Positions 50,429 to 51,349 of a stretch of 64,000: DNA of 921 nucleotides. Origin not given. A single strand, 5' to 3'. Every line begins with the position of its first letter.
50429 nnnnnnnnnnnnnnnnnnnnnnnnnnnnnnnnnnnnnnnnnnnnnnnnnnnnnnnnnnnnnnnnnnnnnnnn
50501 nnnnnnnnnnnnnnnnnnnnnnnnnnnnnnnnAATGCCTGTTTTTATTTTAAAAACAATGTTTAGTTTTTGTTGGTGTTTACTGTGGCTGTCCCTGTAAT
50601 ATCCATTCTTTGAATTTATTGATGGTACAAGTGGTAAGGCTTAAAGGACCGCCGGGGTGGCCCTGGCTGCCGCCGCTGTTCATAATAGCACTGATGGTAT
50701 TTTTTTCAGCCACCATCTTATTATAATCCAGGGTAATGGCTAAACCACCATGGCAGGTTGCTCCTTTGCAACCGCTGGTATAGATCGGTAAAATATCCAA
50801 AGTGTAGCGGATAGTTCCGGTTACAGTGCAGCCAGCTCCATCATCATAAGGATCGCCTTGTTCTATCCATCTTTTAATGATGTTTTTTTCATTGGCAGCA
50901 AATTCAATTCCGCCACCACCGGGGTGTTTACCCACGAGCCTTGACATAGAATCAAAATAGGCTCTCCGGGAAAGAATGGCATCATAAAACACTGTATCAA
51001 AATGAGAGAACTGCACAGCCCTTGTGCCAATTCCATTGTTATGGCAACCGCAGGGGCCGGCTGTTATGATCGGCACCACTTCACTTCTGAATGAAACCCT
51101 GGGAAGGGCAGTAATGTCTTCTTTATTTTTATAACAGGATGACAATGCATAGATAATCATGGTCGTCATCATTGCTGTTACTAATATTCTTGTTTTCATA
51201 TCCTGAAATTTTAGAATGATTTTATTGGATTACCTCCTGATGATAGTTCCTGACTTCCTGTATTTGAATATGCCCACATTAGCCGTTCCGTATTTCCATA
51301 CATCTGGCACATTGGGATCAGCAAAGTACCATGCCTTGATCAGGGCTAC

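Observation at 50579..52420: Cytochromes that a CxxCH search would miss: three CX4CH and one contracted CXCH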

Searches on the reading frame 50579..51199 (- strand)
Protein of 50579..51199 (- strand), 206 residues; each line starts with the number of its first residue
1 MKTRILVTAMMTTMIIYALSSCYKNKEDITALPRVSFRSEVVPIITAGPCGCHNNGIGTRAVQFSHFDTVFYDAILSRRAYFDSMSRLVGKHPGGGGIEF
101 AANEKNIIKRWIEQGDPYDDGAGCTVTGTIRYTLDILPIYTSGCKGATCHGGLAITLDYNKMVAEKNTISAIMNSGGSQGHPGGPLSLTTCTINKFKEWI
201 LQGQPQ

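Call 3: search_protein_families(library=pfam, proteins=[window:50579-51199:-], max_evalue=1)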
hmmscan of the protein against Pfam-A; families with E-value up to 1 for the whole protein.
window:50579-51199:- (206 aa): 0 families

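Call 4: search_protein_families(library=ncbifam, proteins=[window:50579-51199:-], max_evalue=1)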
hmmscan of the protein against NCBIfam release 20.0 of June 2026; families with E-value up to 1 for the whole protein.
window:50579-51199:- (206 aa): 0 families

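Call 5: find_homologous_proteins(query=window:50579-51199:-)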
Query window:50579-51199:- (206 aa): 568 proteins with E <= 0.001 among 707 candidates; the best 120 are listed.
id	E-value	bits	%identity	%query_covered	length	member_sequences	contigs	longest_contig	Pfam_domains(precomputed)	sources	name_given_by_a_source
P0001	8.7e-136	468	98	100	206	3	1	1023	-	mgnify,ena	mgnify:CR=1 FL=1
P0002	6.8e-132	455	95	100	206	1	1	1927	-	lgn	-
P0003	1.6e-129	448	92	100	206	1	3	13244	-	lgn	-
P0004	9.1e-129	445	91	100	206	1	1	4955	-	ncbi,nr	ncbi:MAG: hypothetical protein JNM19_05795 [Chitinophagaceae bacterium]|nr:hypothetical protein [Chi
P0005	2.9e-127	440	90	100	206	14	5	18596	-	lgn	-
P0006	1.1e-126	438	90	100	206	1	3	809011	-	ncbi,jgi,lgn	-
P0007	3.4e-124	430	88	100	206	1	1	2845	-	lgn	-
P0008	4.0e-123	427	89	100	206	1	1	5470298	-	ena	-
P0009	1.1e-121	422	85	100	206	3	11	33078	-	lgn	-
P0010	1.5e-121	422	90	96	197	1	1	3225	-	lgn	-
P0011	7.0e-121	419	84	100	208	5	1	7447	-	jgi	jgi:hypothetical protein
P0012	3.9e-119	414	83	100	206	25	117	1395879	-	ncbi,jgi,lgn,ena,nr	ncbi:MAG: hypothetical protein IPP02_09085 [Chitinophagaceae bacterium]|jgi:hypothetical protein|nr:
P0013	8.7e-113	393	79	100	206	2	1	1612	-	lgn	-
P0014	3.7e-111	388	79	100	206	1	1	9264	-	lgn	-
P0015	6.0e-111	387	80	100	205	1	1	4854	-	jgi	jgi:hypothetical protein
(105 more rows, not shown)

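Call 14: search_solved_structures(query=A1, max_evalue=10, show_alignments=3)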
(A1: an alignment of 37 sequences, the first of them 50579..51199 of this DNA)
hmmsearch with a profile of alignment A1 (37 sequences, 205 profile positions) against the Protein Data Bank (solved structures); distinct sequences matched with E-value up to 10: 8.
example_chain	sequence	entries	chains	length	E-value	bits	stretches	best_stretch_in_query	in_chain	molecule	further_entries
7wko_A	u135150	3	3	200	0.065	16.1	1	15-40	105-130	Csy1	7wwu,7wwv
8k23_B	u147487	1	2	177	0.12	15.2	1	15-40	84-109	Csy1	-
8k22_B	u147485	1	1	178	0.12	15.2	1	15-40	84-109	Csy1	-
8k0h_A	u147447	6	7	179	0.12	15.2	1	15-40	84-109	Csy1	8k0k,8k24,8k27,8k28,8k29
4rlr_A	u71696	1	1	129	0.81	12.5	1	127-166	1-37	Cytochrome c, 1 heme-binding site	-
1zmb_A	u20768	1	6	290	1.2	12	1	31-89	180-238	Acetylxylan esterase related enzyme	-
7tm3_4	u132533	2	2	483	1.5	11.6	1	118-173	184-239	Coiled-coil domain containing 47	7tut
6w6l_7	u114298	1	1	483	1.5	11.6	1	118-173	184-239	Coiled-coil domain-containing protein 47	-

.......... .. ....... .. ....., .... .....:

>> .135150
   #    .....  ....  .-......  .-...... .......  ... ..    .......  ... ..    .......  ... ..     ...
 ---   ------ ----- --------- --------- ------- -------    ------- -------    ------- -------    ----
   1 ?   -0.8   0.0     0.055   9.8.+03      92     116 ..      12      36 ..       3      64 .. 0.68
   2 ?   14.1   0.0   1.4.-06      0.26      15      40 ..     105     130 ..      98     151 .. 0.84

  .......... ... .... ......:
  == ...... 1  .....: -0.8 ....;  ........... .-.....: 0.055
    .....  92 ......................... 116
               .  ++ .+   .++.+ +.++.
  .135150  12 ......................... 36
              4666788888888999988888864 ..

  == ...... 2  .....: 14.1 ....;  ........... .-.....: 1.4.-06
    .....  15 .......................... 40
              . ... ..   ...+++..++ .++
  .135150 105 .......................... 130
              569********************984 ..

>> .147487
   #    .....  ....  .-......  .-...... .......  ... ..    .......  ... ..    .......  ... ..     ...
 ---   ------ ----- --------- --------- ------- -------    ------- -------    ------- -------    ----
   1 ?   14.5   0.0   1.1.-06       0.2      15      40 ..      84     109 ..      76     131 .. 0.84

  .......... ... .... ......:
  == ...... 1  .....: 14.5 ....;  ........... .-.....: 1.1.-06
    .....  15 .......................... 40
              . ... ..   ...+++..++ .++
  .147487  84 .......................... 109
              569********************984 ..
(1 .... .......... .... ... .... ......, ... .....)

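Call 16: find_related_loci(query=A1, collection=genome_contigs, flank=8000)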
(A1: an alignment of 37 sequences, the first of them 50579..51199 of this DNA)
Query A1 (206 aa) in genome_contigs; peptide patterns used: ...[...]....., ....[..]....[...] (x = any residue, [..] = any of these).
164 stretches matched a pattern; 151 encode a relative of the query (tblastn E <= 1e-3); the best 80 are kept; 80 distinct loci.
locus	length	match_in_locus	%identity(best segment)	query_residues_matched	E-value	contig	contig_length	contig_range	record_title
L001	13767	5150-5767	99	1-206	3e-140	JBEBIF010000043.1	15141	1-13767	MAG: Chitinophagaceae bacterium isolate SF1_2_17 NODE_3020_length_15141_cov_3.798896, whole genome shotgun sequence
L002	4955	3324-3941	91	1-206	8e-133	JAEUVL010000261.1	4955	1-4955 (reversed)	MAG: Chitinophagaceae bacterium isolate new MAG-380 k141_325296, whole genome shotgun sequence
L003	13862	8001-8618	90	1-206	4e-130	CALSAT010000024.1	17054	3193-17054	MAG: Bacteroides fragilis isolate JJ-MO2A5-297-2-m2-bin122 genome assembly, contig: JJ-MO2A5-297-C103, whole genome shot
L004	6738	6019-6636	85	1-206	4e-125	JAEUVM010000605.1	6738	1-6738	MAG: Chitinophagaceae bacterium isolate new MAG-381 k141_4219464, whole genome shotgun sequence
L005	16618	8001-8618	83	1-206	4e-123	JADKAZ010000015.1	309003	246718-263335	MAG: Chitinophagaceae bacterium isolate Mari_18-Q3-R65-66_MAXAC.024 tig00218999-10-3089150, whole genome shotgun sequenc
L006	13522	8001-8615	80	1-206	4e-115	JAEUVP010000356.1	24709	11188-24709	MAG: Chitinophagaceae bacterium isolate new MAG-384 k141_2503062, whole genome shotgun sequence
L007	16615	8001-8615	80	1-206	6e-115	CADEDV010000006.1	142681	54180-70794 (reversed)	MAG: uncultured Bacteroidetes bacterium isolate Bacteroidetes sp. RBC053 genome assembly, contig: MAG053_6, whole genome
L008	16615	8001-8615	80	1-206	9e-115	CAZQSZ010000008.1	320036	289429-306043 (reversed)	MAG TPA_asm: uncultured Chitinophaga sp. isolate binchicken_co277_100 genome assembly, contig: NODE_59_length_320036_cov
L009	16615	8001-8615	80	1-206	1e-114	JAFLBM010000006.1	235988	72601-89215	MAG: Chitinophagales bacterium isolate UWPOB_CHIT5 gnl_X_OMANHLCP_6, whole genome shotgun sequence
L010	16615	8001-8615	82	1-206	3e-108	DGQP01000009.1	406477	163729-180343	MAG TPA_asm: Chitinophagaceae bacterium UBA4411 UBA4411_contig_94, whole genome shotgun sequence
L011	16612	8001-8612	75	1-206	1e-107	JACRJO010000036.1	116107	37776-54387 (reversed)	MAG: Sphingobacteriales bacterium isolate NC_groundwater_1831_Pr3_B-0.1um_49_18 SR-2_scaffold_141_3669566, whole genome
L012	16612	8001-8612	75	1-206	2e-107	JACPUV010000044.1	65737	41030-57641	MAG: Sphingobacteriales bacterium isolate NC_groundwater_767_Ag_S2p5_48_9 JBCH_GD18_4_SO25_S179_scaffold_692156, whole g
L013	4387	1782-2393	75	1-206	5e-106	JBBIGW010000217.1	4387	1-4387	MAG: Bacteroidia bacterium isolate PLS170224_bin_10 NODE_8275_length_4387_cov_2.28028, whole genome shotgun sequence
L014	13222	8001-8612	76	1-206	4e-105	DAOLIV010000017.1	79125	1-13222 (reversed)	MAG TPA_asm: Chitinophagaceae bacterium isolate AMR_MDS_0293 NODE_25_length_79125_cov_10.398685, whole genome shotgun se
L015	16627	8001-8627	72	1-206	1e-104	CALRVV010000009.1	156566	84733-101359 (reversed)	MAG: Chitinophaga pinensis isolate JJ-MIC7-10-5-mx-bin672 genome assembly, contig: JJ-MIC7-10-C17, whole genome shotgun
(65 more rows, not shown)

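Call 18: predict_structure(alignment_id=A1)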
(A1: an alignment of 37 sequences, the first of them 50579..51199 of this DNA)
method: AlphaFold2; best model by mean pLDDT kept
length: 206 residues; sequences in the alignment: 37
mean_pLDDT: 47.0   pTM: 0.31
mean pLDDT of the five models: 47.0, 45.6, 44.2, 43.4, 42.5
residues with pLDDT >= 90: 0; 70-90: 34; 50-70: 58; < 50: 114
segments of 3 or more residues with pLDDT < 50: 19-78, 91-98, 115-157, 204-206
pLDDT, mean of each block of 10 residues (from residue 1): 80 64 33 29 27 27 26 39 57 48 59 47 27 26 26 40 76 79 66 60 52
secondary structure, 60 per line:
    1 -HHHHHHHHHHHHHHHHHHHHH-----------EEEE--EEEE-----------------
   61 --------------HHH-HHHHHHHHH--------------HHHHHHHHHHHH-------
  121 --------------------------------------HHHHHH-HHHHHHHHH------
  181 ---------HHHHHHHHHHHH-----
elements in order: H2-22 E34-37 E40-43 H79-87 H102-113 H159-164 H166-174 H190-201

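Call 19: search_protein_representatives(alignment_id=A1)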
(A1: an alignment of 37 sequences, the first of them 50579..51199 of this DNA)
Query: 37 sequences, 205 profile positions. Proteins with E-value up to 0.001 (for the whole library): 659; up to 1e-10: 86; up to 1e-30: 14. The best 150 are listed.
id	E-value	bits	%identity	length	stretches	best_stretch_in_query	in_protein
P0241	3.1e-84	298.0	-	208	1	1-205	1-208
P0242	4.8e-76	271.3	-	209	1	1-205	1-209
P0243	3.5e-67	242.3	-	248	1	1-204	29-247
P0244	1.1e-55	204.8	-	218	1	1-205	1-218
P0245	8.5e-54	198.6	-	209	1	11-203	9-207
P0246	7.4e-53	195.6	-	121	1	1-122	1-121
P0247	8.5e-43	162.7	-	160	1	1-108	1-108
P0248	2.4e-42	161.2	-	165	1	45-205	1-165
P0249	1.6e-41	158.6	-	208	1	1-205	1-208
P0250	2.1e-37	145.1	-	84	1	1-84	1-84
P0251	1.2e-36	142.6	-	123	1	76-175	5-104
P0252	2.4e-35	138.4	-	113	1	1-95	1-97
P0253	1.1e-34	136.3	-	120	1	86-203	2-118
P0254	6.1e-32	127.3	-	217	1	15-205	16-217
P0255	1.4e-29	119.6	-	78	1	10-72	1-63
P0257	9.4e-22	94.0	-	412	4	126-204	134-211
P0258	5.1e-21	91.6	-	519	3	46-204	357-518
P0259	1.2e-19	87.1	-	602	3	1-204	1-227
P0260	8.3e-19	84.4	-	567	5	94-150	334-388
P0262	3.9e-18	82.2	-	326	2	11-155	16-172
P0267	3.8e-17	78.9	-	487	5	52-159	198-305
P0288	1.9e-13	66.9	-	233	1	5-204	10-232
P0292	6.3e-13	65.2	-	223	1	31-204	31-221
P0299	2.0e-12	63.6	-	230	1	29-203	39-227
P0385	1.1e-08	51.3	-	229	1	4-204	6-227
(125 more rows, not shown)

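Call 29: list_cluster_members(proteins=[P0257, P0258, P0259, P0262, P0288, P0292, P0299, P0244, P0254, P0385])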
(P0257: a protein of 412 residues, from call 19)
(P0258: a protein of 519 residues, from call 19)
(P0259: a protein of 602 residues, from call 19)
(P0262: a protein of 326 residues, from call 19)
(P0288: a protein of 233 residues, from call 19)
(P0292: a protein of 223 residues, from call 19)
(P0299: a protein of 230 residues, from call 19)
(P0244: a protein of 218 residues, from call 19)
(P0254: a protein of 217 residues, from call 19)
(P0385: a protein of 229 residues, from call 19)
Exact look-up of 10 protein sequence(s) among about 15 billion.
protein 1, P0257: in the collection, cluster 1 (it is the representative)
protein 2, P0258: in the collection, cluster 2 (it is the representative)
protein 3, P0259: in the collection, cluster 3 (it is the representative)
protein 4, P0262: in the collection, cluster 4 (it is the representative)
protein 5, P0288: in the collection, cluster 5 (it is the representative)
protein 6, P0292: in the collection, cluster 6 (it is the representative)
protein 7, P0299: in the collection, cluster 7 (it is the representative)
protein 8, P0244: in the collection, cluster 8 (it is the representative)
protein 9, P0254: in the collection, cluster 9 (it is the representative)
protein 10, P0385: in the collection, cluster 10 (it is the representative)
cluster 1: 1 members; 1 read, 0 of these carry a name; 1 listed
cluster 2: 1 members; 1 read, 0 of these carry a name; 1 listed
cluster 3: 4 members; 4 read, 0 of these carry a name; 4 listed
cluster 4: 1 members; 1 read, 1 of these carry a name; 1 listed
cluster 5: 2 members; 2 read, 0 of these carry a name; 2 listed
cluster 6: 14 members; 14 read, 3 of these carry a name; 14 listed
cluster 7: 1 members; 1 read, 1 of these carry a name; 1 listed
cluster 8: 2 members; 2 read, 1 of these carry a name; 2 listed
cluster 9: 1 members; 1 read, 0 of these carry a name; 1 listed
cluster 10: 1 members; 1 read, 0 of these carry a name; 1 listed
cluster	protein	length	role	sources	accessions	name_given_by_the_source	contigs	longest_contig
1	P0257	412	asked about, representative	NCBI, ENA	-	-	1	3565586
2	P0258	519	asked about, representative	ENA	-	-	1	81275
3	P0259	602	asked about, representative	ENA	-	-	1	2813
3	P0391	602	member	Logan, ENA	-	-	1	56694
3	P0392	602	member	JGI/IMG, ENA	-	-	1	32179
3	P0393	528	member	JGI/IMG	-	-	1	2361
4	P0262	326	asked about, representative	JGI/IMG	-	hypothetical protein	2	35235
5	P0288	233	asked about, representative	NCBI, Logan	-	-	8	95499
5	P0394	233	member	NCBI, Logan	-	-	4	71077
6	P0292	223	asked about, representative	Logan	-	-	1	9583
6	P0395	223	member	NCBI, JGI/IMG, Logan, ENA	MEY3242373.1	MAG: hypothetical protein RIR11_3812 [Bacteroidota bacterium] | mono/diheme cytochrome c family protein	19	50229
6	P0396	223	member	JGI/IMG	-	mono/diheme cytochrome c family protein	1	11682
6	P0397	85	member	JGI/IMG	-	mono/diheme cytochrome c family protein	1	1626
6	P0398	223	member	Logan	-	-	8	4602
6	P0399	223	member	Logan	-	-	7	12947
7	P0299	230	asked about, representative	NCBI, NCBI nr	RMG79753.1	MAG: hypothetical protein D6707_07600 [Bacteroidetes bacterium] | MAG: hypothetical protein D6707_07600 [Bacteroidota bacterium]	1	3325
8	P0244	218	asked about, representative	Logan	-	-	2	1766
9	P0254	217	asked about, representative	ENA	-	-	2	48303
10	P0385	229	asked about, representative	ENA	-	-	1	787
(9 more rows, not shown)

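Call 32: predict_structure(alignment_id=A3)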
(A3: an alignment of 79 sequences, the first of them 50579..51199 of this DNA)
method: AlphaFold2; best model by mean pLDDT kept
length: 206 residues; sequences in the alignment: 79
mean_pLDDT: 82.6   pTM: 0.63
mean pLDDT of the five models: 82.6, 82.0, 81.8, 79.5, 78.6
residues with pLDDT >= 90: 73; 70-90: 96; 50-70: 36; < 50: 1
segments of 3 or more residues with pLDDT < 50: none
pLDDT, mean of each block of 10 residues (from residue 1): 90 85 55 82 83 70 83 84 81 77 91 77 77 91 71 82 96 91 83 93 97
secondary structure, 60 per line:
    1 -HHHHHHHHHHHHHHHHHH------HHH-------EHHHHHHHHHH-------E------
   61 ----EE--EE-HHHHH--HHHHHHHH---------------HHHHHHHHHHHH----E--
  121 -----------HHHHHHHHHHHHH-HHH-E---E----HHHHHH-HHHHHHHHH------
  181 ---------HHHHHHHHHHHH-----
elements in order: H2-19 H37-46 H72-76 H79-86 H102-113 H132-144 H159-164 H166-174 H190-201

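Call 34: fold_search(model_id=the predicted structure, library=pdb)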
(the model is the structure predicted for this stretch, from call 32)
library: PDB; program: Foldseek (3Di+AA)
matches with E <= 10: 6; with E <= 0.001: 0
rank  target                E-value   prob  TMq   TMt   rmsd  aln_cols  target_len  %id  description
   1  1y10_B                6.0e-01  0.04  0.11  0.07  22.3       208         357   12  Mycobacterial adenylyl cyclase Rv1264, holoenzyme, inhibited state (released 2005-05-24)
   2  1y10_D                2.1e+00  0.02  0.11  0.07  20.8       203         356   12  Mycobacterial adenylyl cyclase Rv1264, holoenzyme, inhibited state (released 2005-05-24)
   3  5vwy_A                8.9e+00  0.01  0.15  0.18  14.2       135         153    8  Bak core latch dimer in complex with Bim-h3Pc-RT (released 2017-11-15)
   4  1y10_C                8.9e+00  0.01  0.11  0.07  15.9       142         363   13  Mycobacterial adenylyl cyclase Rv1264, holoenzyme, inhibited state (released 2005-05-24)
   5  9j2e_A                9.5e+00  0.01  0.12  0.08  13.3       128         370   15  Fe2+/pterin-dependent,apo SnPolE (released 2025-10-08)
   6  8wk3_E                9.5e+00  0.01  0.10  0.10  19.8       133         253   10  Cryo-EM structure of the proximal rod-export apparatus and FlgF within the motor-hook complex in the CW state (released 2024-09-04)

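Call 36: search_protein_families(library=pfam, proteins=[P0257, P0258, P0262, P0288, P0292, P0299, P0385, P0244, P0260, P0267], max_evalue=0.01)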
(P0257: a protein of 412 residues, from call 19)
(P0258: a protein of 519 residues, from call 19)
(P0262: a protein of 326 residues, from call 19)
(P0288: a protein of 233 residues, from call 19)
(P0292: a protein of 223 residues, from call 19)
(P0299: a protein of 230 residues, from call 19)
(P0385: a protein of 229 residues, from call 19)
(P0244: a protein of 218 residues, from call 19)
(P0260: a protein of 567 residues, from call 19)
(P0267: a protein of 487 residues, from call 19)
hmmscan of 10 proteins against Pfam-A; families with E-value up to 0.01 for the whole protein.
P0257 (412 aa): 0 families

P0258 (519 aa): 5 families
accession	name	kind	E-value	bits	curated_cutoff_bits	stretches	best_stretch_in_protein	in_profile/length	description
PF13442.11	Cytochrome_CBB3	-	2.3e-27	95.5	27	4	444-513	5-68/68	Cytochrome C oxidase, cbb3-type, subunit III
PF07635.16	PSCyt1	-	9.4e-18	65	22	1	362-403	3-56/59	Planctomycete cytochrome C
PF00034.26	Cytochrom_C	-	1.7e-10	42.5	21.3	0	448-489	7-49/90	Cytochrome c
PF22297.1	PccH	-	6e-05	23.6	24.4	0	440-473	1-31/133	PccH Cytochrome c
PF06083.16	IL17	-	0.0011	19.7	24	0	352-370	19-37/81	Interleukin-17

P0262 (326 aa): 4 families
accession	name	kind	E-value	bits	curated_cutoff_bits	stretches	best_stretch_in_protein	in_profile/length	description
PF07635.16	PSCyt1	-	1.2e-19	71.1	22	2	58-106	3-58/59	Planctomycete cytochrome C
PF13442.11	Cytochrome_CBB3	-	4.4e-09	37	27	0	252-319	9-68/68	Cytochrome C oxidase, cbb3-type, subunit III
PF00034.26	Cytochrom_C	-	0.00027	22.6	21.3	0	253-283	8-41/90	Cytochrome c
PF22297.1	PccH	-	0.0045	17.5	24.4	0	244-264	1-21/133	PccH Cytochrome c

P0288 (233 aa): 4 families
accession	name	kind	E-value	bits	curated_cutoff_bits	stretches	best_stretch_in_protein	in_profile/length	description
PF07635.16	PSCyt1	-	2.3e-11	44.6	22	1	63-116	3-59/59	Planctomycete cytochrome C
PF13442.11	Cytochrome_CBB3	-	7e-09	36.3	27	1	156-227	5-68/68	Cytochrome C oxidase, cbb3-type, subunit III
PF22297.1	PccH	-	2e-05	25.1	24.4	0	153-174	2-23/133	PccH Cytochrome c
PF00034.26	Cytochrom_C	-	0.00046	21.9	21.3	0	160-229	7-88/90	Cytochrome c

P0292 (223 aa): 4 families
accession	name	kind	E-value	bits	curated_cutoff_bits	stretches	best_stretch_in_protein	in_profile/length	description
PF13442.11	Cytochrome_CBB3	-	3.3e-09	37.4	27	1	144-216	5-68/68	Cytochrome C oxidase, cbb3-type, subunit III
PF22297.1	PccH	-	2.8e-05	24.6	24.4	0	141-204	2-63/133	PccH Cytochrome c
PF07635.16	PSCyt1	-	0.0001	23.3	22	0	53-102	3-58/59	Planctomycete cytochrome C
PF00034.26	Cytochrom_C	-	0.0046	18.7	21.3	0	145-172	4-27/90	Cytochrome c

P0299 (230 aa): 5 families
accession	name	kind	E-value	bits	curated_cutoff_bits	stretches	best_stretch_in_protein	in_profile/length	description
PF07635.16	PSCyt1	-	5.9e-10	40.1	22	1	63-109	3-57/59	Planctomycete cytochrome C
PF13442.11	Cytochrome_CBB3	-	1.2e-07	32.4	27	1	151-223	5-68/68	Cytochrome C oxidase, cbb3-type, subunit III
PF22297.1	PccH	-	0.00014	22.4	24.4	0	148-170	2-24/133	PccH Cytochrome c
PF03392.18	OS-D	-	0.0029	18.1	25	0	129-167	21-59/93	Insect pheromone-binding family, A10/OS-D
PF14376.11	Haem_bd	-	0.0072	16.7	27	0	92-126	90-132/133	Haem-binding domain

P0385 (229 aa): 3 families
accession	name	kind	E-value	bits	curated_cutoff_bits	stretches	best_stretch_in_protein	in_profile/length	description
PF07635.16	PSCyt1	-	1.5e-14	54.8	22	1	60-109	3-58/59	Planctomycete cytochrome C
PF13442.11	Cytochrome_CBB3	-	5.9e-06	27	27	1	154-222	7-68/68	Cytochrome C oxidase, cbb3-type, subunit III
PF22297.1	PccH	-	0.008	16.7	24.4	0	44-66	2-22/133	PccH Cytochrome c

P0244 (218 aa): 0 families

P0260 (567 aa): 10 families
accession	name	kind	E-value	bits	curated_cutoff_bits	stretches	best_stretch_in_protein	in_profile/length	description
PF07635.16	PSCyt1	-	6.9e-44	148.7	22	5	383-441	1-57/59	Planctomycete cytochrome C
PF13442.11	Cytochrome_CBB3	-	2.1e-19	70.1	27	0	375-458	6-68/68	Cytochrome C oxidase, cbb3-type, subunit III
PF00034.26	Cytochrom_C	-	7e-18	66.2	21.3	0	377-460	6-88/90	Cytochrome c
PF22297.1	PccH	-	2e-17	64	24.4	0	371-400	2-30/133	PccH Cytochrome c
PF14376.11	Haem_bd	-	2e-07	31.4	27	0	38-61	26-49/133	Haem-binding domain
PF09699.15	Paired_CXXCH_1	-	9.6e-07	28.8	20.6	0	272-288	5-21/41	Doubled CXXCH motif (Paired_CXXCH_1)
PF11845.13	Tll0287-like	-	3.9e-06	27.8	24.1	0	374-393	96-115/144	Tll0287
PF14495.11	Cytochrom_C550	-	0.00041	20.5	27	0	267-282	28-43/136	Cytochrome c-550 domain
PF22113.1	Mtrc-MtrF_II-IV_dom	-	0.00058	19.9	30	0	48-62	117-131/176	Outer membrane cytochrome MtrC/MtrF-like, domains II/IV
PF06934.16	CTI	-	0.006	15.7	25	0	439-464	88-113/692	Fatty acid cis/trans isomerase (CTI)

P0267 (487 aa): 14 families
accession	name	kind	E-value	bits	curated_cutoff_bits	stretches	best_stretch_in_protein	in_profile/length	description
PF13442.11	Cytochrome_CBB3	-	3.6e-19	69.3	27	3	390-476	4-64/68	Cytochrome C oxidase, cbb3-type, subunit III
PF00034.26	Cytochrom_C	-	2.4e-16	61.3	21.3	1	392-480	4-86/90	Cytochrome c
PF22297.1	PccH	-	1.7e-13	51.2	24.4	0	166-186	2-22/133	PccH Cytochrome c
PF07635.16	PSCyt1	-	2.5e-13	50.8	22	1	400-466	1-59/59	Planctomycete cytochrome C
PF14495.11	Cytochrom_C550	-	3.1e-06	27.4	27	0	60-79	30-49/136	Cytochrome c-550 domain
PF23559.1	WH_DRP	-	7.2e-06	26.4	27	0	247-263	7-23/71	Disease resistance protein Winged helix domain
PF22113.1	Mtrc-MtrF_II-IV_dom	-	2.7e-05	24.2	30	0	63-76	80-93/176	Outer membrane cytochrome MtrC/MtrF-like, domains II/IV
PF13435.11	Cytochrome_C554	-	4.9e-05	24.6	20.8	0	174-195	47-69/84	Cytochrome c554 and c-prime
PF07825.17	Exc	-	0.00088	19.7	23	0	361-389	16-43/77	Excisionase-like protein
PF14522.11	Cytochrome_C7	-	0.00088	19.5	24.8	0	65-72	42-49/67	Cytochrome c7 and related cytochrome c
PF09699.15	Paired_CXXCH_1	-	0.0011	19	20.6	0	172-183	3-14/41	Doubled CXXCH motif (Paired_CXXCH_1)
PF14376.11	Haem_bd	-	0.0048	17.3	27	0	388-406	30-48/133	Haem-binding domain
PF09698.15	GSu_C4xC__C2xCH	-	0.0059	17.7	21.7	0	175-182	29-36/36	Geobacter CxxxxCH...CXXCH motif (GSu_C4xC__C2xCH)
PF18251.7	Defensin_5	-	0.006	17.1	25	0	397-418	18-39/39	Fungal defensin Copsin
